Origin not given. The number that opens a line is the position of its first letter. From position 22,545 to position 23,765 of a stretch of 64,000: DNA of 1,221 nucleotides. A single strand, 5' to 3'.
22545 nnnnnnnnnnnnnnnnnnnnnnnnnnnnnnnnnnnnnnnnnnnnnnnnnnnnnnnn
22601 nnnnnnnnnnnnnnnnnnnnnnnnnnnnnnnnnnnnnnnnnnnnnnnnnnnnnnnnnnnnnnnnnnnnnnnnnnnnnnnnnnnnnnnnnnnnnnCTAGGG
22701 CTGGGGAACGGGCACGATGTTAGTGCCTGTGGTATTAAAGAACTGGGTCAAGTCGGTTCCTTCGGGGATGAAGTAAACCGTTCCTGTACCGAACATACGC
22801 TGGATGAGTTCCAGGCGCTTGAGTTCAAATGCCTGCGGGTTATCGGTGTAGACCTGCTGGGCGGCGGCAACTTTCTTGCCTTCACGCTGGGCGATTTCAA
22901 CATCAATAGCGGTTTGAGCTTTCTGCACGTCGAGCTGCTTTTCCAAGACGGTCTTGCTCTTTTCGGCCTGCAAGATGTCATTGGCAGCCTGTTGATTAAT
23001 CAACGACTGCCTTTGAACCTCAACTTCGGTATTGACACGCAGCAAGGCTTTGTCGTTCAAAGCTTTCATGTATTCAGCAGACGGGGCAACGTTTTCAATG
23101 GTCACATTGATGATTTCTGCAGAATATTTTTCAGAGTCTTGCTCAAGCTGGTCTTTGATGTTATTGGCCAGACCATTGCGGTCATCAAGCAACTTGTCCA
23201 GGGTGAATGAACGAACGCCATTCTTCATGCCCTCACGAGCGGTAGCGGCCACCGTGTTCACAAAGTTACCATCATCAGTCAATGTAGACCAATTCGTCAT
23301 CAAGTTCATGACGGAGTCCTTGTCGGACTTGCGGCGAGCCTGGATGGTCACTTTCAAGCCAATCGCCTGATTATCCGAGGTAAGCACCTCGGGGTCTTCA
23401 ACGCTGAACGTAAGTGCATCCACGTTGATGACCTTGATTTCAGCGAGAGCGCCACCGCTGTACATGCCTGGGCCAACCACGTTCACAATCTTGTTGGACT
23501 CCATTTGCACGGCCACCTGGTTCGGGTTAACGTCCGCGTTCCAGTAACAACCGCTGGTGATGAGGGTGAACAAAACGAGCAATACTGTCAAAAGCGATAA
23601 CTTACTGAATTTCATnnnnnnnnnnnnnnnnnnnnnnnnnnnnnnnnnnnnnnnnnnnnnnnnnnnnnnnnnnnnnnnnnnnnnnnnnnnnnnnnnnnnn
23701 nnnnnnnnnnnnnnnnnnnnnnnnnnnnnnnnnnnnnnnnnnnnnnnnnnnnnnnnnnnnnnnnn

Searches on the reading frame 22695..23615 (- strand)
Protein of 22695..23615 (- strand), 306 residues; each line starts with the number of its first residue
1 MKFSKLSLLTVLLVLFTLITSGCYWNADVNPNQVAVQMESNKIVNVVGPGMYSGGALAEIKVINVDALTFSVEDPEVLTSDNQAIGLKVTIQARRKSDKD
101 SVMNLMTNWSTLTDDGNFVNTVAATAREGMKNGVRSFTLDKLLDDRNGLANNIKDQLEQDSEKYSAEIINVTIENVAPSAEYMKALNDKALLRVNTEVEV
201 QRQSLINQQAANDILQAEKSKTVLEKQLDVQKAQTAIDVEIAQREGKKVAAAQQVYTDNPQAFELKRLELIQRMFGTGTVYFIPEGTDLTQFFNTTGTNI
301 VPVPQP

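Call 16: search_protein_families(library=pfam, proteins=[window:22695-23615:-], max_evalue=0.01)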
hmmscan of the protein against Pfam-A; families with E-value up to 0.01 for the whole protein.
window:22695-23615:- (306 aa): 2 families
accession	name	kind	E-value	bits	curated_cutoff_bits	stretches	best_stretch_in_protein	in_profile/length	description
PF01145.31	Band_7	-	2.2e-22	80.4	23.6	1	29-203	3-172/176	SPFH domain / Band 7 family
PF24913.1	HTH_AAA_fung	-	0.0054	17.2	27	0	165-228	50-113/120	Fungal AAA protein, C-terminal winged helix domain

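Call 18: find_related_loci(query=window:22695-23615:-, collection=viral_contigs, flank=6000)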
Query window:22695-23615:- (306 aa) in viral_contigs; peptide patterns used: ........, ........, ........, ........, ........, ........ (x = any residue, [..] = any of these).
6 stretches matched a pattern, but none encodes a relative of the query by tblastn (E <= 1e-3).

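Call 37: search_protein_families(library=phrogs, proteins=[window:22695-23615:-], max_evalue=0.01)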
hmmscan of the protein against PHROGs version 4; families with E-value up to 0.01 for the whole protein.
window:22695-23615:- (306 aa): 1 family
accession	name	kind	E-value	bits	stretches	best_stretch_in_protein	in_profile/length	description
phrog_200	-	other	1.5e-21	78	1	4-285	81-349/379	lipoprotein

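Call 43: find_homologous_proteins(query=window:22695-23615:-, max_evalue=1e-10)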
Query window:22695-23615:- (306 aa): 202 proteins with E <= 1e-10 among 2694 candidates; the best 120 are listed.
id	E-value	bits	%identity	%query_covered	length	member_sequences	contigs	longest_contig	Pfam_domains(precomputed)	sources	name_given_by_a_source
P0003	1.0e-165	568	100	88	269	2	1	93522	PF01145.32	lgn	-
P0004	1.1e-138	479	74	99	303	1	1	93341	PF01145.32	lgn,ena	-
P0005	2.7e-125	436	68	98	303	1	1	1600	PF01145.32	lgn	-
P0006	1.1e-107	378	61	97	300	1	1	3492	PF01145.32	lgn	-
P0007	5.8e-106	372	58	96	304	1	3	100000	PF01145.32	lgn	-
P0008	6.7e-106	372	57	98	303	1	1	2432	PF01145.32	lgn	-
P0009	5.1e-105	369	60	90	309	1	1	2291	PF01145.32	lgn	-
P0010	1.7e-104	367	59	99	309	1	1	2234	PF01145.32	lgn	-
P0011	4.8e-104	366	59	94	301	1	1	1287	PF01145.32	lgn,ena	-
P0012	9.5e-104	365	60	96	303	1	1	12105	PF01145.32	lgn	-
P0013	2.1e-103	364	59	92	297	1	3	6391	PF01145.32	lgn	-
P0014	4.0e-103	363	60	92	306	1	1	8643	PF01145.32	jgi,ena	-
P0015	5.9e-103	362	58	94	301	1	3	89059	PF01145.32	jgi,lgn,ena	-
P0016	6.9e-103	362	58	95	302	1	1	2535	PF01145.32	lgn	-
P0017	1.6e-102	361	58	98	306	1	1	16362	PF01145.32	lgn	-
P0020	2.6e-101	357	60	92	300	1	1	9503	PF01145.32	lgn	-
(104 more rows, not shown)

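Call 44: find_encoding_contigs(protein=P0004, flank=6000, max_places=3)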
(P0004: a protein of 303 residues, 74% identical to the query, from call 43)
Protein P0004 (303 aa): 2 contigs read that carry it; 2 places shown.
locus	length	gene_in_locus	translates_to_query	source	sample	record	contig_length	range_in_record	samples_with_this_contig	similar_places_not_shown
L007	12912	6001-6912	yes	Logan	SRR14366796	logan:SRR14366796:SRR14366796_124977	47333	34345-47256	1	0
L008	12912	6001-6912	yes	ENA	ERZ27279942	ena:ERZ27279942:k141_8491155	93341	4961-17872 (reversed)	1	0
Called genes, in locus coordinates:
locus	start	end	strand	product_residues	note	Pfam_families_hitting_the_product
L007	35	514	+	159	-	-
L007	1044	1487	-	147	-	-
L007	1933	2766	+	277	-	-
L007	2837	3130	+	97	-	-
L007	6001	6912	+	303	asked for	PF01145:Band_7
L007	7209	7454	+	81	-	-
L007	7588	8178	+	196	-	-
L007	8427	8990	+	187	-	-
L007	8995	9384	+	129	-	-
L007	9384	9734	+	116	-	-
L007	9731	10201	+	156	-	-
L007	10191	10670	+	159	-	-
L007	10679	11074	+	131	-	-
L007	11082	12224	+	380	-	-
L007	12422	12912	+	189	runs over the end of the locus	?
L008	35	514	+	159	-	-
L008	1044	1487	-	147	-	-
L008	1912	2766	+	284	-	-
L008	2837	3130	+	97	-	-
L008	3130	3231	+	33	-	-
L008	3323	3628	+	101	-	-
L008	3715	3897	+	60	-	-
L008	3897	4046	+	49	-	-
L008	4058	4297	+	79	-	-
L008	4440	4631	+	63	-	-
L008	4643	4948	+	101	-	-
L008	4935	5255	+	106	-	-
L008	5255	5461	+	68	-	-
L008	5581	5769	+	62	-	-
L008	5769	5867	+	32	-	-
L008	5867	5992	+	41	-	-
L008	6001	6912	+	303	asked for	PF01145:Band_7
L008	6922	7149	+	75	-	-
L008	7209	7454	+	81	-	-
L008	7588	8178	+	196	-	-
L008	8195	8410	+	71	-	-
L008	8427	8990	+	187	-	-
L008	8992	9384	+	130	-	-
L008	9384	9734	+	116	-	-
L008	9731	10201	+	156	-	-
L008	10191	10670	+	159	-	-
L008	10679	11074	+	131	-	-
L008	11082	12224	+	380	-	-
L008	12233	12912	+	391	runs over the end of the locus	PF13230:GATase_4, PF13522:GATase_6 (weak)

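Call 45: find_encoding_contigs(protein=P0007, flank=6000, max_places=3)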
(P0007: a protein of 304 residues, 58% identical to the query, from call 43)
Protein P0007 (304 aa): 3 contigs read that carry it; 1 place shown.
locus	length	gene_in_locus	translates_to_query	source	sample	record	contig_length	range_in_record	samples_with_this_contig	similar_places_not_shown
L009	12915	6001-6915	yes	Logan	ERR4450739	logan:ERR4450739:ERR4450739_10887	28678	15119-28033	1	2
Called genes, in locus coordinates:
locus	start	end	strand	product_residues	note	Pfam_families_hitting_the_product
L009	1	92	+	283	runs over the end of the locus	PF08401:ArdcN, PF18818:MPTase-PolyVal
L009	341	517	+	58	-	-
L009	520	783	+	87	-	-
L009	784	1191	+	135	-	PF19663:DUF6166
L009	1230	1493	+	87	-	-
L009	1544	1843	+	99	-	-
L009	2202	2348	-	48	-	-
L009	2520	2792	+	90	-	-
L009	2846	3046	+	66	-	-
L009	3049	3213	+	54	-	-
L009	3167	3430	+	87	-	-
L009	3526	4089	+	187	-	-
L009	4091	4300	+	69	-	-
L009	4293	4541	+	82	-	-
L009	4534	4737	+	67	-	-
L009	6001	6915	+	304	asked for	PF01145:Band_7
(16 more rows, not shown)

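Call 46: find_encoding_contigs(protein=P0015, flank=6000, max_places=3)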
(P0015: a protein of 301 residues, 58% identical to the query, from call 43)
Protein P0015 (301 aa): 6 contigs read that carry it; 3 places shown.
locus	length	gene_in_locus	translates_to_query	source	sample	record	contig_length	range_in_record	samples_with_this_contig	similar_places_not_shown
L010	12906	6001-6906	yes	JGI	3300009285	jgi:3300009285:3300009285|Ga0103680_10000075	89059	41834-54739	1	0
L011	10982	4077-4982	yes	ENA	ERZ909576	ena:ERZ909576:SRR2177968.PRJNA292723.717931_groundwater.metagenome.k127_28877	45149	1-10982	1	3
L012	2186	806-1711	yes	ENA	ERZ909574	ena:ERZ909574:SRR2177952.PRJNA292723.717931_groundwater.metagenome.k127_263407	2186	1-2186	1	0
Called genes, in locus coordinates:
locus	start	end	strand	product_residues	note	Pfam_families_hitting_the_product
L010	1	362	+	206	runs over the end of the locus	PF09414:RNA_ligase (weak)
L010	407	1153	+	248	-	-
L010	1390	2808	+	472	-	PF11443:DUF2828, PF25043:DUF7788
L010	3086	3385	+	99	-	-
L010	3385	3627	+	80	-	-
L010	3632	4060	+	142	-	-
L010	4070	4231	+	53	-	-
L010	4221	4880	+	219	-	PF00117:GATase, PF07722:Peptidase_C26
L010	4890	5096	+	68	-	-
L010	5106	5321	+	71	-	-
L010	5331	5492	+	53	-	-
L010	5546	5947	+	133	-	-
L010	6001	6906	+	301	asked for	PF01145:Band_7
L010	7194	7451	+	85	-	-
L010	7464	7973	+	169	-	-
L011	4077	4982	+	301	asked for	PF01145:Band_7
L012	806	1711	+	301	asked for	PF01145:Band_7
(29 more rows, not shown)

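Call 49: find_encoding_contigs(protein=P0005, flank=6000, max_places=2)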
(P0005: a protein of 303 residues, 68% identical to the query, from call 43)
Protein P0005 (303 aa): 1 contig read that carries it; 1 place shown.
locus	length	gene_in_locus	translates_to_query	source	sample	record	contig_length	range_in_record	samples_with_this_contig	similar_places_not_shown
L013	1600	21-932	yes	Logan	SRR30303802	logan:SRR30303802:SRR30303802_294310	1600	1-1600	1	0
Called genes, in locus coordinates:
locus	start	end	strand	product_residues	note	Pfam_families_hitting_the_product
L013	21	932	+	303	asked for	PF01145:Band_7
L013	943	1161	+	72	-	-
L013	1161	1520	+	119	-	-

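Call 50: find_encoding_contigs(protein=P0006, flank=6000, max_places=2)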
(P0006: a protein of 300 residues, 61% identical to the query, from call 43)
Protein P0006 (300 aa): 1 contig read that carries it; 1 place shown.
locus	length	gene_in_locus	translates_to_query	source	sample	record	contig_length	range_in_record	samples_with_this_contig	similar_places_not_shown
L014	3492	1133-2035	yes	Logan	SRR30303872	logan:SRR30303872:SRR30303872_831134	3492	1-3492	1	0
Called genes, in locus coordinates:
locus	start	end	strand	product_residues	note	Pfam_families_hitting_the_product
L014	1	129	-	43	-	?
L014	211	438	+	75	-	-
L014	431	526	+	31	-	-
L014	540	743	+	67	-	-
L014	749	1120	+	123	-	-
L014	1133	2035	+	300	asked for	PF01145:Band_7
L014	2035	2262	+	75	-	-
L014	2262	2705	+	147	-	-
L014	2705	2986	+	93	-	-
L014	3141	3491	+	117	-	?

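Call 51: find_encoding_contigs(protein=P0012, flank=6000, max_places=2)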
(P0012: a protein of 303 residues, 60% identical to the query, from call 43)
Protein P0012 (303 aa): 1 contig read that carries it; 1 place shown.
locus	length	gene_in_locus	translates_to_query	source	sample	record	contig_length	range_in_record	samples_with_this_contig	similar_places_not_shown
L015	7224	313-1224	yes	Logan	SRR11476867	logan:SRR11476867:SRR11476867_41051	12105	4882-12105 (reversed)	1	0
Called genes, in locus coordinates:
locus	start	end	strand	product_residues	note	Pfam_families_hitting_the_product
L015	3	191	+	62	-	?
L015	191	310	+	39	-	-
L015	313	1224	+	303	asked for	PF01145:Band_7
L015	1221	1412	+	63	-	-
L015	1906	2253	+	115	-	-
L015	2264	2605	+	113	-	-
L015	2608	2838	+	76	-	PF27191:YodN_N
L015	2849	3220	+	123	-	-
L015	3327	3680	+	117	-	-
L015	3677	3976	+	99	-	-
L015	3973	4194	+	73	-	-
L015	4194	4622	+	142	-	-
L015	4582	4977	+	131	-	-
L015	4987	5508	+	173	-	-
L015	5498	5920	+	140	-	-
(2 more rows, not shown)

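Call 67: find_related_loci(query=A2, collection=viral_contigs, flank=5000)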
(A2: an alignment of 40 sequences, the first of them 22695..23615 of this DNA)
Query A2 (306 aa) in viral_contigs; peptide patterns used: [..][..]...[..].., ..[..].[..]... (x = any residue, [..] = any of these).
40 stretches matched a pattern; 1 encode a relative of the query (tblastn E <= 1e-3); 1 distinct loci.
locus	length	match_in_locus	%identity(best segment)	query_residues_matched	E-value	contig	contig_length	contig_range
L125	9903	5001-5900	40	11-304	3e-70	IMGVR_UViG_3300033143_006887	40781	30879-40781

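Call 68: find_encoding_contigs(protein=P0014, flank=7000, max_places=3)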
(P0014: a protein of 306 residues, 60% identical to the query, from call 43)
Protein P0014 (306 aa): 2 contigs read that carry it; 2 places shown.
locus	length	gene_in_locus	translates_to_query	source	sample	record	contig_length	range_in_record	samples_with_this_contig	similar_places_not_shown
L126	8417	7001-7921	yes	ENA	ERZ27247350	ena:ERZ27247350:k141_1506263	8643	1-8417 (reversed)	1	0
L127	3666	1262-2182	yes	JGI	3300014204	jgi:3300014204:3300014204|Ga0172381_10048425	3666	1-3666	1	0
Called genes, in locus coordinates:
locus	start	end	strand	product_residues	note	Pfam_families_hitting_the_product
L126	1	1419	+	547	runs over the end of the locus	?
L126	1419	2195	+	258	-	PF12705:PDDEXK_1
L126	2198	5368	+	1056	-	PF02811:PHP, PF07733:DNA_pol3_alpha, PF17657:DNA_pol3_finger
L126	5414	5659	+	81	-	PF01624:MutS_I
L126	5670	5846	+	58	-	-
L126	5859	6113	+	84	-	-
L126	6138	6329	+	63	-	-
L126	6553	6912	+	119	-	-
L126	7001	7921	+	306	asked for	PF01145:Band_7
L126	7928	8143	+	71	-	-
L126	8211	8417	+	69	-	?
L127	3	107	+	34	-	?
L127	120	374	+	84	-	-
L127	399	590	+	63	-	-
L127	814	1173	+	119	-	-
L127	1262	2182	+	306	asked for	PF01145:Band_7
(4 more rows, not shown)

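Call 69: find_encoding_contigs(protein=P0020, flank=7000, max_places=3)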
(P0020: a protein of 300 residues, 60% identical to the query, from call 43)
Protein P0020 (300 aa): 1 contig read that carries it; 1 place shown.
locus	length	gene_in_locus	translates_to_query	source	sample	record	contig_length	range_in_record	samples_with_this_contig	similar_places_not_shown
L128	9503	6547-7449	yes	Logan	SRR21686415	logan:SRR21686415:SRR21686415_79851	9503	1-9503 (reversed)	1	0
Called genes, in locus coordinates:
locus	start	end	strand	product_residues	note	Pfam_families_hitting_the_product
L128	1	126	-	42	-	?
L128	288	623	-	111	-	-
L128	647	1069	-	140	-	-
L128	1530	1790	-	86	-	-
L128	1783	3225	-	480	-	PF05731:TROVE (weak), PF25045:vWA_Ro60 (weak)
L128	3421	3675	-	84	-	-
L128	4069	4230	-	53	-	-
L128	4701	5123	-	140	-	-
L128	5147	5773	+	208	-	-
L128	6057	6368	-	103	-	-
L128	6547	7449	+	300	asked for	PF01145:Band_7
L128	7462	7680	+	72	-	-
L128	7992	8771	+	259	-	-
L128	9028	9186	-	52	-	-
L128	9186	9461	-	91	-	-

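Call 70: find_encoding_contigs(protein=P0013, flank=7000, max_places=4)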
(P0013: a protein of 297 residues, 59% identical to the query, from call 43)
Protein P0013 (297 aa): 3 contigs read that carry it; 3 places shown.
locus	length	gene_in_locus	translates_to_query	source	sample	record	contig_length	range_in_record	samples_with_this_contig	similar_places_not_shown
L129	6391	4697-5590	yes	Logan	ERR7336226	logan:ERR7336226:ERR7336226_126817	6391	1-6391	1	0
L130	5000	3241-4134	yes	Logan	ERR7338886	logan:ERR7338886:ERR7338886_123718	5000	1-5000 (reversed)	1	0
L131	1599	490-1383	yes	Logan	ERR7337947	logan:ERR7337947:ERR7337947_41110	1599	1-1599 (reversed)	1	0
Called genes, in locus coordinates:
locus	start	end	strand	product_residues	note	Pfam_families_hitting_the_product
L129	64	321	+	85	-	-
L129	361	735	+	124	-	PF08239:SH3_3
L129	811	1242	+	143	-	-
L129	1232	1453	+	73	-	-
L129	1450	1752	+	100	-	-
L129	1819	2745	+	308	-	PF02899:Phage_int_SAM_1 (faint), PF00589:Phage_integrase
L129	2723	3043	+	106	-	-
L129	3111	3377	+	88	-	-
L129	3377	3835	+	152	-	-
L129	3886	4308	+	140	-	-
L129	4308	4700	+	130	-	-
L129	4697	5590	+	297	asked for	PF01145:Band_7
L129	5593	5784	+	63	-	-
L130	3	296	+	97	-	?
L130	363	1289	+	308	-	PF02899:Phage_int_SAM_1 (faint), PF00589:Phage_integrase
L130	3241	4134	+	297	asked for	PF01145:Band_7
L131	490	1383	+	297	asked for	PF01145:Band_7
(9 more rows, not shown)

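Call 80: search_protein_families(library=pfam, proteins=[L008:4058-4297:+, L008:4440-4631:+, L014:211-438:+, L008:5255-5461:+], max_evalue=5)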
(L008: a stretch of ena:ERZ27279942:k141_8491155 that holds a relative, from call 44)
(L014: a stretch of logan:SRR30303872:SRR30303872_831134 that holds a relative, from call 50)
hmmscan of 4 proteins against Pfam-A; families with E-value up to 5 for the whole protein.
L008:4058-4297:+ (79 aa): 0 families

L008:4440-4631:+ (63 aa): 3 families
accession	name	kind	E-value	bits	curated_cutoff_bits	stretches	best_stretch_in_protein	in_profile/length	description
PF13986.11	DUF4224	-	0.058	13.8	22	1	2-19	9-26/45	Domain of unknown function (DUF4224)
PF07508.19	Recombinase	-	0.079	13.7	21.1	1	6-53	30-67/102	Recombinase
PF09966.14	DUF2200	-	0.11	13.1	22.8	1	3-39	15-51/111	Uncharacterized protein conserved in bacteria (DUF2200)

L014:211-438:+ (75 aa): 1 family
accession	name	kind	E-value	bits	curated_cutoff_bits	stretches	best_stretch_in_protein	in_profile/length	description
PF22144.1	Fungal_virus_P2_C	-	0.041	13.2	26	1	2-38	193-229/456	Fungal virus Capsid protein, C-terminal domain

L008:5255-5461:+ (68 aa): 1 family
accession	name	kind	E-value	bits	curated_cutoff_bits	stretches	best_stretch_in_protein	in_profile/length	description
PF07535.18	zf-DBF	-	0.12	12.9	24.8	1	46-65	22-41/45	DBF zinc finger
